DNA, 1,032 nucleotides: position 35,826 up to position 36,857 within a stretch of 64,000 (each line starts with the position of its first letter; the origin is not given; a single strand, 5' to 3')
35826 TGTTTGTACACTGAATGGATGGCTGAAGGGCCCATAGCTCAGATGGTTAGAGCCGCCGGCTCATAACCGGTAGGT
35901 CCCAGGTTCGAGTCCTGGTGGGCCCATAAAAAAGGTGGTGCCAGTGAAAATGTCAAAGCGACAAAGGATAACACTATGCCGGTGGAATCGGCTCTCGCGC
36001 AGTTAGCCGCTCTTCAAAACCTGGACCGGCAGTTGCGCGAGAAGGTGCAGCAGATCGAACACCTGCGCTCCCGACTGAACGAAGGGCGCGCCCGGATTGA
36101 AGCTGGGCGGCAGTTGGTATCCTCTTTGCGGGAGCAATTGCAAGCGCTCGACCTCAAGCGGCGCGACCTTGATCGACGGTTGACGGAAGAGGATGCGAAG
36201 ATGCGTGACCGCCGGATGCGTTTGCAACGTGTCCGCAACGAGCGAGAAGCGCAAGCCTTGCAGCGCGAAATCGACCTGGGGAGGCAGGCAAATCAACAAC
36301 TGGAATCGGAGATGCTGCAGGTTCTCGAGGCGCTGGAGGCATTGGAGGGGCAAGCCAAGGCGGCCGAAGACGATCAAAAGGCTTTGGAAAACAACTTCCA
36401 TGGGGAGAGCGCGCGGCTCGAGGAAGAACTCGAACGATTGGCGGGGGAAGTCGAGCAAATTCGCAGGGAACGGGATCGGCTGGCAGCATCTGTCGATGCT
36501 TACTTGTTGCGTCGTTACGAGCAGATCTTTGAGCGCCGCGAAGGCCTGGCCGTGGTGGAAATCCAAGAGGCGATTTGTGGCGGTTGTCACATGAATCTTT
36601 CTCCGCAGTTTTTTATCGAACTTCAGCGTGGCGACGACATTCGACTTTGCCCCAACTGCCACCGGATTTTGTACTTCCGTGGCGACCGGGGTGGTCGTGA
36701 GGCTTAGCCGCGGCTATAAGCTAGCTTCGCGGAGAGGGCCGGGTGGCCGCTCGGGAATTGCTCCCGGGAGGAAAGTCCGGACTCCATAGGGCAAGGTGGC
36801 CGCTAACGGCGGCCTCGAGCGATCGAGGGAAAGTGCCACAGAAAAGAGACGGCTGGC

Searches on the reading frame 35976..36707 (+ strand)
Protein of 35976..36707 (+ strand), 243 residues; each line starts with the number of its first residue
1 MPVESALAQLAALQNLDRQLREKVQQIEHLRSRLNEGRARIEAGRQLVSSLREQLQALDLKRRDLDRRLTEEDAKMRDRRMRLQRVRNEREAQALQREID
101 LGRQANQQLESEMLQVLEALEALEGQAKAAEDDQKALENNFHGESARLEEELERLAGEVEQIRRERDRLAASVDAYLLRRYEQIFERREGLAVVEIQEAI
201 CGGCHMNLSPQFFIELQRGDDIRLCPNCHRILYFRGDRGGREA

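Call 66: search_protein_families(library=pfam, proteins=[window:35976-36707:+], max_evalue=0.00001)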
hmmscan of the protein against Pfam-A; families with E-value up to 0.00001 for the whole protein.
window:35976-36707:+ (243 aa): 2 families
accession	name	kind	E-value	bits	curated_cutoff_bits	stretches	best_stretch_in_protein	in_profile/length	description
PF02591.20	Zn_ribbon_9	-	3.9e-14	52.9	29.1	1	201-232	2-33/33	C4-type zinc ribbon domain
PF24481.2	CT398_CC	-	1.5e-10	41.6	27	1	22-187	6-178/180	CT398-like coiled coil hairpin domain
